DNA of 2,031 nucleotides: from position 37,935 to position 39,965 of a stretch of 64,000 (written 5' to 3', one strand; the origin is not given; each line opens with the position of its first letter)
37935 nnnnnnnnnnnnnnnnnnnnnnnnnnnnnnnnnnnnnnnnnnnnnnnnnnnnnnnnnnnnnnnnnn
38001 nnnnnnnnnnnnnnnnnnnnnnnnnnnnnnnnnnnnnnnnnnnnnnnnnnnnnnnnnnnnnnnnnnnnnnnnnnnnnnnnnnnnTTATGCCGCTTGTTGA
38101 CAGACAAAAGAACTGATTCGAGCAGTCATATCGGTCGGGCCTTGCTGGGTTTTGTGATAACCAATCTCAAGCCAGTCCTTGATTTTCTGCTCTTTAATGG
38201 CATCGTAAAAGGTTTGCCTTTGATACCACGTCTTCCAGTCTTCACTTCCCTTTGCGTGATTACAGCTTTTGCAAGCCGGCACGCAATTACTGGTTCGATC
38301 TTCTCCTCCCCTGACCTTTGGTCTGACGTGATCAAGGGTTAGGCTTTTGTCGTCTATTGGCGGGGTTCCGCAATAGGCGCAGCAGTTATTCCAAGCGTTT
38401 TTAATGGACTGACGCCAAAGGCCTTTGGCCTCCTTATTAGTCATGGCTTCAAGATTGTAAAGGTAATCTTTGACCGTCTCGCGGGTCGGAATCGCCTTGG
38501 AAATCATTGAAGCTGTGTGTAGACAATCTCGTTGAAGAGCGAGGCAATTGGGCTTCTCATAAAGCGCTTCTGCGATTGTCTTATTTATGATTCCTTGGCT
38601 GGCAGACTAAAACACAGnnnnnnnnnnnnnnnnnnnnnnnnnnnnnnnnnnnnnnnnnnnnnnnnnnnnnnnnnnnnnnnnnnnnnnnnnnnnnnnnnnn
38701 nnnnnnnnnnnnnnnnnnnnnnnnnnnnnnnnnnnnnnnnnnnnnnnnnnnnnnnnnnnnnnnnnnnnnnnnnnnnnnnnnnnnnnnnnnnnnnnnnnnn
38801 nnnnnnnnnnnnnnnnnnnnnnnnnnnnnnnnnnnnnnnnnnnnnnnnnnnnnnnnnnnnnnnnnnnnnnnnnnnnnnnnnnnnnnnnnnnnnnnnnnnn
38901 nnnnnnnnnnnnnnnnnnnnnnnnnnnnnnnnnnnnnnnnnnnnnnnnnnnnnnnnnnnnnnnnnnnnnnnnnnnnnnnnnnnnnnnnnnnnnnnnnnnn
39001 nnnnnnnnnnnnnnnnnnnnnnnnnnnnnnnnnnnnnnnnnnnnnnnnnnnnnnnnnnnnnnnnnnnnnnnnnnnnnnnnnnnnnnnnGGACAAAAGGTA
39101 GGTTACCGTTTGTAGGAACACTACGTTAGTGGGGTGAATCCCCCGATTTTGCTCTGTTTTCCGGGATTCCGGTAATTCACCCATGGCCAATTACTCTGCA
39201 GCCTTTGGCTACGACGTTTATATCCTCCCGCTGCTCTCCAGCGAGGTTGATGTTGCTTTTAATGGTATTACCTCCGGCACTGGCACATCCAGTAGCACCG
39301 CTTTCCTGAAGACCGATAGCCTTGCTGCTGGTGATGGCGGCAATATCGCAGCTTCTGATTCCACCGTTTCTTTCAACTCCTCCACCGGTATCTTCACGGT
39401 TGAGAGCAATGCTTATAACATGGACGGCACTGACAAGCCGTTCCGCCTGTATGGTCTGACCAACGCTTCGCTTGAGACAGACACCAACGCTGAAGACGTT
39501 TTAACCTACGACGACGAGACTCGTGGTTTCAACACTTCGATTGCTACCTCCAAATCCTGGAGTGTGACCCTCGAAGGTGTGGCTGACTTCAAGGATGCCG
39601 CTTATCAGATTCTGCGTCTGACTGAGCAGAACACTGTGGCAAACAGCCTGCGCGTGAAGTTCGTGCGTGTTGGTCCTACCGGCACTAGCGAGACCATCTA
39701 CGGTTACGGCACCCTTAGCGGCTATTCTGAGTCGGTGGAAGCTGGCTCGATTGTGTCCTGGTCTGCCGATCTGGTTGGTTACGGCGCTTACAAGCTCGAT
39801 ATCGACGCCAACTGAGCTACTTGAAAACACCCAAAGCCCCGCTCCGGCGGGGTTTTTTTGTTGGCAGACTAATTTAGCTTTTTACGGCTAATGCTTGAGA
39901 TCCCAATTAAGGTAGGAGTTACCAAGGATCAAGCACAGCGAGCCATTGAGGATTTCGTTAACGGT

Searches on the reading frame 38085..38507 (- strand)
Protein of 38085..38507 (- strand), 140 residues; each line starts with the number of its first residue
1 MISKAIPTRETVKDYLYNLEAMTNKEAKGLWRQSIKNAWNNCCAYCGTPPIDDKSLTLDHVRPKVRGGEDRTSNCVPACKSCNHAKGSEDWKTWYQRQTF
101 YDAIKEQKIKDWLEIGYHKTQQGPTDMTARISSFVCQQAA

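Call 63: search_protein_families(library=pfam, proteins=[window:38085-38507:-], max_evalue=0.01)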
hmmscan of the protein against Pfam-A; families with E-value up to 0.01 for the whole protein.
window:38085-38507:- (140 aa): 3 families
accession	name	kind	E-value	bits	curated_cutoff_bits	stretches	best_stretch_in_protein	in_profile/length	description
PF01844.29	HNH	-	6.6e-13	49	21.4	1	43-89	1-47/47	HNH endonuclease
PF14279.12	HNH_5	-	9.4e-12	45.1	27.5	1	43-88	1-45/56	HNH endonuclease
PF13395.12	HNH_4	-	0.00043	20.6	22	1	43-88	1-50/54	HNH endonuclease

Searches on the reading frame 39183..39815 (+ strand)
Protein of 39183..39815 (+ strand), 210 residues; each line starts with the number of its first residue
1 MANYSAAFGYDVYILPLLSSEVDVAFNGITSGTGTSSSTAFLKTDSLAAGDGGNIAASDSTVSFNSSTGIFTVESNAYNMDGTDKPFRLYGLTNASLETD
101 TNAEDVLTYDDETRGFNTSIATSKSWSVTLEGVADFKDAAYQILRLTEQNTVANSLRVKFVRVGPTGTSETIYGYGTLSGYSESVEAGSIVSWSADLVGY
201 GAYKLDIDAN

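Call 63: search_protein_families(library=pfam, proteins=[window:39183-39815:+], max_evalue=0.01)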
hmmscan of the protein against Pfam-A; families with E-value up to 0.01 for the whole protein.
window:39183-39815:+ (210 aa): 1 family
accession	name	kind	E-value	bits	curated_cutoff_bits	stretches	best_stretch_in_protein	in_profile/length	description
PF06199.17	Phage_tail_2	-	8.9e-05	23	23.8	1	87-202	21-129/132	Phage tail tube protein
